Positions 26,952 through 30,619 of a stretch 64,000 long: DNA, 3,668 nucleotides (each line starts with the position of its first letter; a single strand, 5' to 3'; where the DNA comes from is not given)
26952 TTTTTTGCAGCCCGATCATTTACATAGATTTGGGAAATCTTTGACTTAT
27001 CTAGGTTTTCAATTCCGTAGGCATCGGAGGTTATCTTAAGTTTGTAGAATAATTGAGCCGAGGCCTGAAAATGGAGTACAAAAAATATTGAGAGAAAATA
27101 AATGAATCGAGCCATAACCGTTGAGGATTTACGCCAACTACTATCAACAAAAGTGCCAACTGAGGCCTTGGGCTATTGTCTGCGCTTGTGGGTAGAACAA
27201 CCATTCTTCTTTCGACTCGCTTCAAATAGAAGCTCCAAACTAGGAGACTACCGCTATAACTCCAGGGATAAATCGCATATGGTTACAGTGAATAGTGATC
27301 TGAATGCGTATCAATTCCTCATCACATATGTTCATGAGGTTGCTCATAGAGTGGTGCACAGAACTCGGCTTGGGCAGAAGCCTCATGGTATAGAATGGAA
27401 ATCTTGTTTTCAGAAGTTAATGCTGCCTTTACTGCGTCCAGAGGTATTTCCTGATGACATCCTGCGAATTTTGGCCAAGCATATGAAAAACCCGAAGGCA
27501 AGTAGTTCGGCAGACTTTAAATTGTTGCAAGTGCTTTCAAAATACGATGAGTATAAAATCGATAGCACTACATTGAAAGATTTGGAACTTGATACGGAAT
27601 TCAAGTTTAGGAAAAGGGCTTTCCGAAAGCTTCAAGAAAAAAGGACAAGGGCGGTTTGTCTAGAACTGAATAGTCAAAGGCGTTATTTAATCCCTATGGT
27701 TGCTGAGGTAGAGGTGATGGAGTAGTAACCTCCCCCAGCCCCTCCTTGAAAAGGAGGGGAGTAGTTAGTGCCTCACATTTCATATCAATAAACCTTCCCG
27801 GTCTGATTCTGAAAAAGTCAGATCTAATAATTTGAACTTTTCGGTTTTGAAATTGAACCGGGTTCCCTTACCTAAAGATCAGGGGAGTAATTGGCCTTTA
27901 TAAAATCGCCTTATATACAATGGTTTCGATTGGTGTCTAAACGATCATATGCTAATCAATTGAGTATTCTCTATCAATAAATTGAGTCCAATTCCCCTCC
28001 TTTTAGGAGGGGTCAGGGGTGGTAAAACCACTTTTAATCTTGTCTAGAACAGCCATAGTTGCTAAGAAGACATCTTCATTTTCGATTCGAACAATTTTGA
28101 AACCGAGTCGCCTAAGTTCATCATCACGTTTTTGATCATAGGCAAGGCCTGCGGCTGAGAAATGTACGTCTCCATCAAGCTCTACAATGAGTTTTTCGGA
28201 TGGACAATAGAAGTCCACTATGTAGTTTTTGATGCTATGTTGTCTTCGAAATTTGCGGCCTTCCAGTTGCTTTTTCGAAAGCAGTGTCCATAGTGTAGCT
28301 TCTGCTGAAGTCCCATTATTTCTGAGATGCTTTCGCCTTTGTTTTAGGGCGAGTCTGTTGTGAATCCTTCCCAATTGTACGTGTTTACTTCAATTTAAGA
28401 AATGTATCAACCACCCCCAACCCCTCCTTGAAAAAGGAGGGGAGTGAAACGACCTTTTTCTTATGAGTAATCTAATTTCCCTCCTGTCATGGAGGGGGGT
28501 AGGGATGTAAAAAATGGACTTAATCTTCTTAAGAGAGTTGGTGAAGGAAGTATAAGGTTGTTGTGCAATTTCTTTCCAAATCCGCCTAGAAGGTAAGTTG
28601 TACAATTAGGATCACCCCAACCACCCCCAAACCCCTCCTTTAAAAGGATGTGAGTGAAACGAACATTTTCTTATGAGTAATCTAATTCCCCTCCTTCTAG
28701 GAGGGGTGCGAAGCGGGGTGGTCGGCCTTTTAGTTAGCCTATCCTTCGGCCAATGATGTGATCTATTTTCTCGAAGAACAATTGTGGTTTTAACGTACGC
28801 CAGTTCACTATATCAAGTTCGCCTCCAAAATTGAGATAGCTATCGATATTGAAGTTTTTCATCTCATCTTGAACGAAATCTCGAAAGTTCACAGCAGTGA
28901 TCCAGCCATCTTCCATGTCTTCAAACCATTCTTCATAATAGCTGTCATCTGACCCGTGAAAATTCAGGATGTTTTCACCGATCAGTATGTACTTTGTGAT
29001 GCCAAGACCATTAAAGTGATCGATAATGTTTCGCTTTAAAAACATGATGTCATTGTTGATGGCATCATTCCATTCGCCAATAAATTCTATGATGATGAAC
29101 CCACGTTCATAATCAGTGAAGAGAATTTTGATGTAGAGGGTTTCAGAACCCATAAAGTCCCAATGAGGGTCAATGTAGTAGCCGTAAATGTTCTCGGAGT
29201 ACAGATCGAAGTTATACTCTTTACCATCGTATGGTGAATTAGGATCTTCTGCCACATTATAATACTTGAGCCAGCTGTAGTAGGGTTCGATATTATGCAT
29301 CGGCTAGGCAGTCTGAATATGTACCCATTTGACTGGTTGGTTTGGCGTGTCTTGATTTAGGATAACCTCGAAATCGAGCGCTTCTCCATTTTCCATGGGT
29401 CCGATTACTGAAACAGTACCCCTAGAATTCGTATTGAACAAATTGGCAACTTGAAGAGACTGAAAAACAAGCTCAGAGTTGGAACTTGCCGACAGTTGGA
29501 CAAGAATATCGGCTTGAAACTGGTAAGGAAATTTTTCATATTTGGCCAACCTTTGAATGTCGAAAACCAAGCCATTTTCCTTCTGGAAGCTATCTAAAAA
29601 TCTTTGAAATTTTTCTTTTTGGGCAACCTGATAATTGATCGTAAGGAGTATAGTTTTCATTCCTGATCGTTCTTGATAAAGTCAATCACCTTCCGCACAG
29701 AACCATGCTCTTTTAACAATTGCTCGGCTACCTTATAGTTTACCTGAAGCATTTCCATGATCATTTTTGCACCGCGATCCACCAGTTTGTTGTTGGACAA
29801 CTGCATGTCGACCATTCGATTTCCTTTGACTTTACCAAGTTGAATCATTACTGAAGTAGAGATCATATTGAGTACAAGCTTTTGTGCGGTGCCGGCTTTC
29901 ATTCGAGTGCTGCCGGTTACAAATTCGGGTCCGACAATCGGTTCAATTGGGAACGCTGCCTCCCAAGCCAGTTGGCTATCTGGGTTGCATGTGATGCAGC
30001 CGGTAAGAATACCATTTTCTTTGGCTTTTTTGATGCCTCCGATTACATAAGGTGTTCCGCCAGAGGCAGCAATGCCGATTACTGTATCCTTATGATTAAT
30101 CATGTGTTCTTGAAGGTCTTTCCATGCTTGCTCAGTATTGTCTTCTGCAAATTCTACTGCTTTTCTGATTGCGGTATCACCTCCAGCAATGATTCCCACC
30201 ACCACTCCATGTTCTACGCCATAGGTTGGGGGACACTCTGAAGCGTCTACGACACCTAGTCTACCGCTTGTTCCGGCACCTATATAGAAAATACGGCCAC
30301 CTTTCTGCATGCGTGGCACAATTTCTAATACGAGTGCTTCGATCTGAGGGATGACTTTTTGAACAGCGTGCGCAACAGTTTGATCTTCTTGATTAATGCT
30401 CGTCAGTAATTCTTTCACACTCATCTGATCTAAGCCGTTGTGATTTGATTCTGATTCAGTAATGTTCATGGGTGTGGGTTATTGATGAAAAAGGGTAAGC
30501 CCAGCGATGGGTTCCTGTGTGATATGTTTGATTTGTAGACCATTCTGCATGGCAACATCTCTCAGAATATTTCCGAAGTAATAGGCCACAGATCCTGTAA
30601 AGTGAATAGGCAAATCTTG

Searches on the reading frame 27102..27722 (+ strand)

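Call 18: search_protein_families(library=pfam, proteins=[window:27102-27722:+], max_evalue=0.001)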
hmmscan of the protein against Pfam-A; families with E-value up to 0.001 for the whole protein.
window:27102-27722:+ (207 aa): 1 family
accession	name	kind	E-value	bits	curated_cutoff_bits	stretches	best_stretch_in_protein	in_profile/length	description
PF10263.15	SprT-like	-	0.00015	22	25.6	1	44-106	30-95/108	SprT-like family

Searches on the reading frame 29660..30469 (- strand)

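Call 88: search_protein_families(library=pfam, proteins=[window:29660-30469:-], max_evalue=0.00001)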
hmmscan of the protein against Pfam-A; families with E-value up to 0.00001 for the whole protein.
window:29660-30469:- (270 aa): 3 families
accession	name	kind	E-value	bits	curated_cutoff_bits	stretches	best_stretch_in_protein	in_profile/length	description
PF22645.1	GKRP_SIS_N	-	6.4e-19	68.2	27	1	44-147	3-110/113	Glucokinase regulatory protein N-terminal SIS domain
PF01380.27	SIS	-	9e-10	38.9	25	1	120-203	47-128/131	SIS domain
PF22198.1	GKRP_SIS_2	-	1.5e-07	31.8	27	1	42-99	6-63/191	Glucokinase regulatory protein, second SIS domain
